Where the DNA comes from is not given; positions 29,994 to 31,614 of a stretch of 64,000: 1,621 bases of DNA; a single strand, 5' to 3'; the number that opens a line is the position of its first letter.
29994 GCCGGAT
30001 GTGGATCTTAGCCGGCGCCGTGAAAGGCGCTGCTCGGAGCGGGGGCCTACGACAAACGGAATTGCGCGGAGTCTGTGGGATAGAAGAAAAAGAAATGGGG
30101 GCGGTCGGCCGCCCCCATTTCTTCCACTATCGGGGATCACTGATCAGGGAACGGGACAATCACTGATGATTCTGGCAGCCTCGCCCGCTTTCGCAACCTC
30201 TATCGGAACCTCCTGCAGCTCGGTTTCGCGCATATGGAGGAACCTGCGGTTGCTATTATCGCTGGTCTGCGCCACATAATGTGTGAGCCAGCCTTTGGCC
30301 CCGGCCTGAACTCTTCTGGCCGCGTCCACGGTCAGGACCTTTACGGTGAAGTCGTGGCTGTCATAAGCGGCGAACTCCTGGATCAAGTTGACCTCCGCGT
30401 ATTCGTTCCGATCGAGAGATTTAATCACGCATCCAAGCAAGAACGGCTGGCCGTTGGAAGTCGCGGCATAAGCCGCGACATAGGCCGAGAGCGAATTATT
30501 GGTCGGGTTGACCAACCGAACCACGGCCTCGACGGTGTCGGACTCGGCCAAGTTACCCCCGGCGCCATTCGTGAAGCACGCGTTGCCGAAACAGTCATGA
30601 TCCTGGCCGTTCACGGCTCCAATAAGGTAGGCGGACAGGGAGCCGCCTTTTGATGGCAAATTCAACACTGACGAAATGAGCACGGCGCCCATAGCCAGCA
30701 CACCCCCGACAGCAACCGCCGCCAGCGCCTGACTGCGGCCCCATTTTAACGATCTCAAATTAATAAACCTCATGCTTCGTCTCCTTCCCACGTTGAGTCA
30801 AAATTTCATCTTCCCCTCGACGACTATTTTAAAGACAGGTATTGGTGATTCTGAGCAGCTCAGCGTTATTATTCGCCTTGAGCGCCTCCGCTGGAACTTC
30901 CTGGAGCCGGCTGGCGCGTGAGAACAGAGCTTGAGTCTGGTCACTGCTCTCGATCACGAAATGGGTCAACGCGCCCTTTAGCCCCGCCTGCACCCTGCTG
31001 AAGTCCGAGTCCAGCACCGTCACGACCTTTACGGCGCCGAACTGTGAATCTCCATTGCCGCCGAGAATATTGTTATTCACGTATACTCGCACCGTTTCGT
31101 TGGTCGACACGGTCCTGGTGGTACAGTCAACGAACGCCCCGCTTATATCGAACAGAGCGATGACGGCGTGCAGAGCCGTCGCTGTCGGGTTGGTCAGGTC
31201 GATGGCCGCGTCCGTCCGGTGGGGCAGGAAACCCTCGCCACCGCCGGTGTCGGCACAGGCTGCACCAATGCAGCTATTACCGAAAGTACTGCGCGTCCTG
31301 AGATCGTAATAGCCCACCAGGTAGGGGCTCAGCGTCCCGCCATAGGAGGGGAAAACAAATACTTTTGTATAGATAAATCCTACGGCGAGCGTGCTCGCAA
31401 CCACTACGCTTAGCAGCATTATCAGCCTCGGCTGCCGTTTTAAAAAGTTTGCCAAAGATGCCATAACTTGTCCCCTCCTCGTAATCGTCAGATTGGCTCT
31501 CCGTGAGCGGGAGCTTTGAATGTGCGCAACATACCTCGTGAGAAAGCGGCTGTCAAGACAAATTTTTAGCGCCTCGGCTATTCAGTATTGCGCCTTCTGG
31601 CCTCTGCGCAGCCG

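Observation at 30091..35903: Duplicated two-gene module of an unrecognisable exported 4-Cys protein family flanking a Wzy_C/TPR membrane protein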

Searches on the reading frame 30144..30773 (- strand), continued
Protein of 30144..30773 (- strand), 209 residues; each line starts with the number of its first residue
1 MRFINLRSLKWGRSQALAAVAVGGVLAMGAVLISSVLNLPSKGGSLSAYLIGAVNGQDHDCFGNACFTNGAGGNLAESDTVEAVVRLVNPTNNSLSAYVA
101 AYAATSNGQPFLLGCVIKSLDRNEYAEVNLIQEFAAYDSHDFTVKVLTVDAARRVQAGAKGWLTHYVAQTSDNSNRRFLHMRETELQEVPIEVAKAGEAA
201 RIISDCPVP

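Call 75: predict_structure(alignment_id=A7)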
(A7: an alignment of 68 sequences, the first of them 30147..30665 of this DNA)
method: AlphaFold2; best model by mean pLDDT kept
length: 173 residues; sequences in the alignment: 68
mean_pLDDT: 85.8   pTM: 0.83
mean pLDDT of the five models: 85.8, 84.9, 84.4, 83.9, 82.5
residues with pLDDT >= 90: 105; 70-90: 36; 50-70: 25; < 50: 7
segments of 3 or more residues with pLDDT < 50: 1-5
pLDDT, mean of each block of 10 residues (from residue 1): 56 94 61 52 84 97 95 94 97 91 84 96 95 80 92 96 97 82
secondary structure, 60 per line:
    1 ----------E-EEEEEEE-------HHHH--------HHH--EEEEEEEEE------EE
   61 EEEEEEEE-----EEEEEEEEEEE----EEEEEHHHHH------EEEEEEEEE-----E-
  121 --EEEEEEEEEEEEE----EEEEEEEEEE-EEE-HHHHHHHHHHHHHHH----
elements in order: E13-19 H27-30 E44-52 E59-68 E74-84 E89-93 H94-98 E105-113 E123-135 E140-149 E151-153 H155-169

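Call 77: fold_search(model_id=the predicted structure, library=pdb)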
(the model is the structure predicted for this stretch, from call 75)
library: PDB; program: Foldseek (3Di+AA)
matches with E <= 10: 1571; with E <= 0.001: 3
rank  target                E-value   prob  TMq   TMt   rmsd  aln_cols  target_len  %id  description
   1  1nc7_A                1.5e-04  1.00  0.49  0.69   4.3       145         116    5  Crystal Structure of Thermotoga maritima 1070 (released 2003-07-01)
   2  1nc7_D                2.9e-04  1.00  0.49  0.69   4.1       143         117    7  Crystal Structure of Thermotoga maritima 1070 (released 2003-07-01)
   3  5vqf_A                8.7e-04  0.92  0.25  0.15  14.7       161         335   10  Crystal Structure of pro-TGF-beta 1 (released 2017-11-15)
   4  5vqf_D                1.4e-03  0.89  0.25  0.15  14.7       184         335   11  Crystal Structure of pro-TGF-beta 1 (released 2017-11-15)
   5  5vqf_C                2.0e-03  0.84  0.25  0.15  16.4       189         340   11  Crystal Structure of pro-TGF-beta 1 (released 2017-11-15)
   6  5vqf_B                3.8e-03  0.72  0.25  0.15  14.9       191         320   11  Crystal Structure of pro-TGF-beta 1 (released 2017-11-15)
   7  9vjj_A                4.3e-03  0.66  0.24  0.16  18.9       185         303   12  Crystal Structure of human Latent TGF-beta1 in complex with SOF10 (released 2026-02-04)
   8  9vjj_B                4.5e-03  0.69  0.24  0.16  18.9       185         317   12  Crystal Structure of human Latent TGF-beta1 in complex with SOF10 (released 2026-02-04)
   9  5ffo_D                6.0e-03  0.72  0.27  0.17  18.6       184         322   11  Integrin alpha V beta 6 in complex with pro-TGF-beta (released 2017-01-25)
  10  3hwj_B                7.5e-03  0.96  0.37  0.41  12.6       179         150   10  Crystal structure of the second PHR domain of Mouse Myc-binding protein 2 (MYCBP-2) (released 2009-07-21)
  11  8rex_C                7.5e-03  0.63  0.24  0.21  17.1       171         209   13  CryoEM structure of mouse GARP-lTGFbeta1 in complex with a Fab fragment derived from an activating antibody. (released 2025-06-25)
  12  8vsd_E                8.8e-03  0.60  0.26  0.16  19.1       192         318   11  avb8/L-TGF-b1/GARP (released 2024-09-11)
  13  7vrp_J                9.8e-03  0.75  0.32  0.16  21.2       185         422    9  Structure of infectious bursal disease virus Gx strain (released 2022-03-30)
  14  5vqp_A                9.8e-03  0.72  0.26  0.16  15.1       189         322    8  Crystal structure of human pro-TGF-beta1 (released 2017-11-15)
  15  8udz_B                1.3e-02  0.84  0.29  0.20  12.3       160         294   12  The Structure of LTBP-49247 Fab Bound to TGFbeta1 Small Latent Complex (released 2024-07-17)
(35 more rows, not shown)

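Call 78: search_solved_structures(query=A7, max_evalue=10, show_alignments=3)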
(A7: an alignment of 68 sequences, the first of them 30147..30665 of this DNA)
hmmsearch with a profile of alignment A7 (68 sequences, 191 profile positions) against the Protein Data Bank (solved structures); distinct sequences matched with E-value up to 10: 6.
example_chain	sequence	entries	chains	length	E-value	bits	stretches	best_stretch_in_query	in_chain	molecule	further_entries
5t7v_S1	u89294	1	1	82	0.24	13.8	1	48-79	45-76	30S ribosomal protein S10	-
2l69_A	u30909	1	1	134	0.92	11.9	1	76-132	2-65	Rossmann 2x3 fold protein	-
6fxc_Aj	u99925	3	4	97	1.2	11.5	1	51-79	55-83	30S ribosomal protein S10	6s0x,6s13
5li0_j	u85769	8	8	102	1.3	11.4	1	51-79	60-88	30S ribosomal protein S10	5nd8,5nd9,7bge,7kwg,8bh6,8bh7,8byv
5ngm_Aj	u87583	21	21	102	1.3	11.4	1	51-79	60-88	30S ribosomal protein S10 | ribosomal protein uS10 | Small ribosomal subunit protein uS10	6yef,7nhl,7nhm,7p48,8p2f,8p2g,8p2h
8cqm_A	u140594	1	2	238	1.5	11.2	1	69-108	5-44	Phospholipase C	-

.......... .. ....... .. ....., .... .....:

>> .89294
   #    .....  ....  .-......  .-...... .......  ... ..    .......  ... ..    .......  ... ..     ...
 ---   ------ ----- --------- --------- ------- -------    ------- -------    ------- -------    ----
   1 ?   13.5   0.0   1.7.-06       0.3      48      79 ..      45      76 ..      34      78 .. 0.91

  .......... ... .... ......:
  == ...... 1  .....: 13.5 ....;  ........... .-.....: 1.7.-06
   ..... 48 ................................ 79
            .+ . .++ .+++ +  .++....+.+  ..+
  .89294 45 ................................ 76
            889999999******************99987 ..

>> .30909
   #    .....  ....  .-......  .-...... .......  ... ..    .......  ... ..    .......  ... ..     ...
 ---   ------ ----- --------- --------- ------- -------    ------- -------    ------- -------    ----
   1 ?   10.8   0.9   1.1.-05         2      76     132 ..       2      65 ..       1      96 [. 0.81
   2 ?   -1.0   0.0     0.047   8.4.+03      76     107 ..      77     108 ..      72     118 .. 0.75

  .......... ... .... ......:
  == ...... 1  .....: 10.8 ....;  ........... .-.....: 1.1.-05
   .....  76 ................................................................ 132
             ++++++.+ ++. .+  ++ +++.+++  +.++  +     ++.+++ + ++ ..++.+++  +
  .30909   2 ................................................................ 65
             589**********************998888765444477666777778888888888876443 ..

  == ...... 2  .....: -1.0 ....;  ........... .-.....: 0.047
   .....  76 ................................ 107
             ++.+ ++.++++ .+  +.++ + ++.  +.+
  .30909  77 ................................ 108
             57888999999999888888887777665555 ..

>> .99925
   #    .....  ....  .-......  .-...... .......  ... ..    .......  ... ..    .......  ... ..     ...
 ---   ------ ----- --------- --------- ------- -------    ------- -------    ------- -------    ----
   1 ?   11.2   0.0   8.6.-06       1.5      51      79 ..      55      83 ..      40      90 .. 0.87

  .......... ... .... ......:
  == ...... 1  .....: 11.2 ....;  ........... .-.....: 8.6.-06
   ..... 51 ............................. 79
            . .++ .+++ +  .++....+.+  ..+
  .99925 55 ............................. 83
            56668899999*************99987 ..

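Call 80: fold_search(model_id=the predicted structure, library=viral)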
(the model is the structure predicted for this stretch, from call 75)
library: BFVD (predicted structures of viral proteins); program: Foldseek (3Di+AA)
matches with E <= 10: 1431; with E <= 0.001: 0
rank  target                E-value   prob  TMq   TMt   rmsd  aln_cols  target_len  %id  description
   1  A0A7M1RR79            1.0e-03  0.92  0.25  0.15  15.6       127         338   15  Uncharacterized protein [uncultured phage cr60_1]
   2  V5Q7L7                1.7e-03  0.97  0.27  0.14  14.2       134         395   18  Tail fiber protein [Xylella phage Paz]
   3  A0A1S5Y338            2.4e-03  1.00  0.33  0.45   7.4       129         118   16  Uncharacterized protein [uncultured archaeal virus]
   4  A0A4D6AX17            3.0e-03  0.98  0.32  0.11  11.6       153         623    6  (no name in the UniProt tables at hand)
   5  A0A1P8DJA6            3.2e-03  0.98  0.35  0.09  11.6       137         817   10  (no name in the UniProt tables at hand)
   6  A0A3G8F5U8            5.2e-03  0.28  0.17  0.15  20.1       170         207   10  (no name in the UniProt tables at hand)
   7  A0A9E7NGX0            5.9e-03  0.96  0.35  0.11  11.2       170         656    9  (no name in the UniProt tables at hand)
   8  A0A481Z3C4            5.9e-03  0.93  0.33  0.17  12.8       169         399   11  Collagen triple helix repeat protein (Fragment) [Pithovirus LCPAC101]
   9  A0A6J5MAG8            6.2e-03  0.23  0.15  0.20  14.8       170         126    9  Uncharacterized protein [uncultured Caudovirales phage]
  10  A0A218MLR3            6.5e-03  0.99  0.34  0.52   9.7       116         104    9  Uncharacterized protein [uncultured virus]
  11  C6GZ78                6.9e-03  0.66  0.28  0.15  19.8       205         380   11  Movement protein [Fig latent virus 1]
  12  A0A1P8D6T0            8.2e-03  0.91  0.33  0.33  12.9       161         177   15  P3 protein [Rice stripe mosaic virus]
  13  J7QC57                8.2e-03  0.69  0.27  0.31  18.2       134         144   17  Uncharacterized protein [Alphaspiravirus yamagawaense]
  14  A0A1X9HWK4            8.6e-03  0.87  0.31  0.07  17.4       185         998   10  (no name in the UniProt tables at hand)
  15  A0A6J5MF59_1          8.6e-03  0.77  0.26  0.07  17.1       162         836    7  Uncharacterized protein [uncultured Caudovirales phage]
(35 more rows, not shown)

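Call 85: search_solved_structures(query=P0139, max_evalue=10, show_alignments=4)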
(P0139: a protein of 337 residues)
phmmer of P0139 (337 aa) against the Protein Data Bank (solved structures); distinct sequences matched with E-value up to 10: 7.
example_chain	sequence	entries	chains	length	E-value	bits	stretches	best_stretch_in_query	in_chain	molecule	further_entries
5gka_A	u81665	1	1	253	0.067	15.7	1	245-328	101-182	capsid protein VP1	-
5aoo_A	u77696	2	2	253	0.067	15.7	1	246-328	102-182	VP0 | VP1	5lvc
6p95_a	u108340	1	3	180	0.71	12.3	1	106-170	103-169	Pre-glycoprotein polyprotein GP complex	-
4c53_A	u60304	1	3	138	0.85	12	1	183-279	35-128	PRE-GLYCOPROTEIN POLYPROTEIN GP COMPLEX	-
7uot_a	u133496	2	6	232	0.9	12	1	106-170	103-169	Glycoprotein G2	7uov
9mhe_a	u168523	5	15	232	1.1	11.7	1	106-170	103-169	Glycoprotein G2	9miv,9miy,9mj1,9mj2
7puy_a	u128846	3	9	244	1.2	11.6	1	106-170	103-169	Glycoprotein G2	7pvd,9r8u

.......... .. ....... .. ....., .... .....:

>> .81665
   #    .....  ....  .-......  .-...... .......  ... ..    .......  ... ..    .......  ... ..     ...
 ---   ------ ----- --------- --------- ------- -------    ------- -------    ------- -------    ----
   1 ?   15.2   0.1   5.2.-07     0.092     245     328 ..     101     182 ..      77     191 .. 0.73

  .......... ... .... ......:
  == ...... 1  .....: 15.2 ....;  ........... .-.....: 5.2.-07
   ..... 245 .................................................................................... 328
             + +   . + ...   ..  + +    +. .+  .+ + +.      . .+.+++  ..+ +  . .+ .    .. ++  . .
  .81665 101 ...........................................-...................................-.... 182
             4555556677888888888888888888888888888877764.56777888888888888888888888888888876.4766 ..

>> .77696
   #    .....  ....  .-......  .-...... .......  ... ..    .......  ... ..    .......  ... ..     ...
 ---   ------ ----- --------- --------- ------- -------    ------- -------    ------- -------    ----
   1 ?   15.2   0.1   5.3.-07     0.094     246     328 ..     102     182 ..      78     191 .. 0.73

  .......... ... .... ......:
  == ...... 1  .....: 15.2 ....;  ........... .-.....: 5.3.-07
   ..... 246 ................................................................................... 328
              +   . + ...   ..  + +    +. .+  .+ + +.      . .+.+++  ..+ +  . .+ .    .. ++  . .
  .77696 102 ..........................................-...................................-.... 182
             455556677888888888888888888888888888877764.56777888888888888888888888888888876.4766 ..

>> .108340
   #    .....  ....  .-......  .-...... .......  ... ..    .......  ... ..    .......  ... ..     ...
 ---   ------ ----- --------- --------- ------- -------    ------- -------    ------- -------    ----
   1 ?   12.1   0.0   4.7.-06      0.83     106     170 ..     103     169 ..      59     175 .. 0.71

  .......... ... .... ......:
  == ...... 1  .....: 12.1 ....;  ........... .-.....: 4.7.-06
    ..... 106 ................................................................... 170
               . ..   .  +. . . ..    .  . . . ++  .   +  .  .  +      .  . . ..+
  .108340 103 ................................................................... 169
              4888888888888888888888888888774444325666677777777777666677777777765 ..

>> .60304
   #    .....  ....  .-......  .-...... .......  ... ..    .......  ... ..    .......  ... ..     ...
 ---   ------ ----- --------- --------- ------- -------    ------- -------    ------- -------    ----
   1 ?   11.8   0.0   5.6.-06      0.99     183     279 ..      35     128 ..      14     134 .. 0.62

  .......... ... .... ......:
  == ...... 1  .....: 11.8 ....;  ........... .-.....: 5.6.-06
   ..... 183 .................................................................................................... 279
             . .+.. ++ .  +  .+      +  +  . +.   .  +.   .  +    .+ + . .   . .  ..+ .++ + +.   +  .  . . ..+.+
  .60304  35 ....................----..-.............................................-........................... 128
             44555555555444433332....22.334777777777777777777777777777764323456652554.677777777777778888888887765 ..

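Call 86: search_protein_families(library=pfam, proteins=[P0139, P0120, P0124, P0126, P0127, P0129, P0131, P0146, P0149, P0166], max_evalue=0.1)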
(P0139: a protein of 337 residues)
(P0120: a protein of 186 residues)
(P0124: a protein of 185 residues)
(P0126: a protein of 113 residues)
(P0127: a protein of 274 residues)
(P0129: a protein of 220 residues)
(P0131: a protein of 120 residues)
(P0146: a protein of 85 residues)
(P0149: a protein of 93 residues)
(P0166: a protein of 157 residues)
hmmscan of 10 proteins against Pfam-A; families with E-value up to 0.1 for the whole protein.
P0139 (337 aa): 11 families
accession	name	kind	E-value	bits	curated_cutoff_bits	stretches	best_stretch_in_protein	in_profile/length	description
PF18986.5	DUF5719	-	4.4e-19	69.2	26.2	3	20-101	48-132/319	Family of unknown function (DUF5719)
PF05506.17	PLipase_C_C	-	5.4e-05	24.5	24.4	0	248-299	13-61/80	Bacterial phospholipase C, C-terminal domain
PF15077.11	MAJIN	-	9.9e-05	22.8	27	0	90-115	55-80/238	Membrane-anchored junction protein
PF16158.11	N_BRCA1_IG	-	0.00083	20.3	28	0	139-207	12-80/108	Ig-like domain from next to BRCA1 gene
PF24053.1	DUF7356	-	0.0055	17.1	27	0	271-307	44-81/105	Domain of unknown function (DUF7356)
PF12266.13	DUF3613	-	0.0064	16.9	25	0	37-52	19-34/66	Protein of unknown function (DUF3613)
PF23682.1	ORF28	-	0.017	15.6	27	0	219-273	30-80/97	ORF28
PF23960.2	DUF7289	-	0.025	14.6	27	0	51-104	142-196/238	Family of unknown function (DUF7289)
PF12093.14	bCoV_NS8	-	0.042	14.6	27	0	94-126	25-57/126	Betacoronavirus NS8 protein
PF18042.7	ORF_12_N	-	0.069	14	26.7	0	26-55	58-87/94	ORF 12 gene product N-terminal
PF12733.13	Cadherin-like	-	0.086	13.7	24.2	0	256-308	23-73/89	Cadherin-like beta sandwich domain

P0120 (186 aa): 0 families

P0124 (185 aa): 0 families

P0126 (113 aa): 0 families

P0127 (274 aa): 0 families

P0129 (220 aa): 0 families

P0131 (120 aa): 0 families

P0146 (85 aa): 0 families

P0149 (93 aa): 0 families

P0166 (157 aa): 1 family
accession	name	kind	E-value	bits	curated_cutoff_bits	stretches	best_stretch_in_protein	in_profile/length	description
PF22006.2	PilZ-like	-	0.053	14.3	27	1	69-102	24-57/90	PilZ domain-like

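Call 102: find_encoding_contigs(protein=P0006, flank=3000, max_places=2)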
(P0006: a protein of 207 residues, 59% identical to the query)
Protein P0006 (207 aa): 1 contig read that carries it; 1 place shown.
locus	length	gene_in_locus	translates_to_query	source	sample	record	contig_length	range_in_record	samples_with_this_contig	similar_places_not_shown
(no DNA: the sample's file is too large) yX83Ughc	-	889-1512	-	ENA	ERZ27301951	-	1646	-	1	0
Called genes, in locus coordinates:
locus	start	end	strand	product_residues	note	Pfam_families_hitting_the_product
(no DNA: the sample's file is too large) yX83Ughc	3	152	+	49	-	?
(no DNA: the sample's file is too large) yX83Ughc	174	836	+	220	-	-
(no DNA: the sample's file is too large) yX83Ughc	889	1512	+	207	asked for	-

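Call 103: find_encoding_contigs(protein=P0018, flank=3000, max_places=2)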
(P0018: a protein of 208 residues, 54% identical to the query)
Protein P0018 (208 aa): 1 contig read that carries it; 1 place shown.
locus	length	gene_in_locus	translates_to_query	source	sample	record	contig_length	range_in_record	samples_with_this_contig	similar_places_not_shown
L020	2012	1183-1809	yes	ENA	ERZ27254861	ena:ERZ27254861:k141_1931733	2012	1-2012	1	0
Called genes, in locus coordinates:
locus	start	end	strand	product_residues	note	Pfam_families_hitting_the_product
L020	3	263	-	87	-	?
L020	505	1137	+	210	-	-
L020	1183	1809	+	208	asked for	-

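Call 104: find_encoding_contigs(protein=P0021, flank=3000, max_places=2)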
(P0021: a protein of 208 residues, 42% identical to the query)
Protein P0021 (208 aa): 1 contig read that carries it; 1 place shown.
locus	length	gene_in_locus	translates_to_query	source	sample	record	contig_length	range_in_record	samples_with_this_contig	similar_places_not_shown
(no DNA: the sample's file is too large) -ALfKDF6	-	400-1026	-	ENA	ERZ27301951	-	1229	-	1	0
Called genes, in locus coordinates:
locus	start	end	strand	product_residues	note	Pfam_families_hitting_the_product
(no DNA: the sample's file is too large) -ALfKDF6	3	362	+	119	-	?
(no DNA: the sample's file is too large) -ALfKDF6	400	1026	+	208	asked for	-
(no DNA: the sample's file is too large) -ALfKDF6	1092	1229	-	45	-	?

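Call 105: find_encoding_contigs(protein=P0019, flank=3000, max_places=2)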
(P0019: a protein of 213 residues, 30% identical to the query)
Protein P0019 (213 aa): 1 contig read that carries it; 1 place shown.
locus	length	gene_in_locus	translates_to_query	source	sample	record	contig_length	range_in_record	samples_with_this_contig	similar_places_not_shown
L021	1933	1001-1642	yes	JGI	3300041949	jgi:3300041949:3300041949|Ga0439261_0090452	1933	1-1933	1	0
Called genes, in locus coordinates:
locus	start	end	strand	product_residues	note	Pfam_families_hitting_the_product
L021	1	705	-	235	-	?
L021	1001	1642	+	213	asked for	-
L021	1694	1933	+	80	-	?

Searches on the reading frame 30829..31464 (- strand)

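Call 4: search_protein_families(library=pfam, proteins=[window:30829-31464:-], max_evalue=1)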
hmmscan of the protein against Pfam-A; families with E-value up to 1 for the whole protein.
window:30829-31464:- (211 aa): 0 families

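Call 5: search_protein_families(library=ncbifam, proteins=[window:30829-31464:-], max_evalue=1)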
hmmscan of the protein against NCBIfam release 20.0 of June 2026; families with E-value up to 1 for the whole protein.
window:30829-31464:- (211 aa): 1 family
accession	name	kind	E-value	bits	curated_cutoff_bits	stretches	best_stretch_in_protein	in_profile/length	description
TIGR04429.1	Phr_nterm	subfamily_domain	0.061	13.8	25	1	15-33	6-24/28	Phr family secreted Rap phosphatase inhibitor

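Call 63: search_protein_families(library=padloc, proteins=[window:30829-31464:-], max_evalue=0.1)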
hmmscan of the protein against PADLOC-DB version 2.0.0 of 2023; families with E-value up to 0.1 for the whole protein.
window:30829-31464:- (211 aa): 0 families

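Call 64: search_protein_families(library=phrogs, proteins=[window:30829-31464:-], max_evalue=0.1)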
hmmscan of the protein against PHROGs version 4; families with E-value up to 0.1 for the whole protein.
window:30829-31464:- (211 aa): 0 families
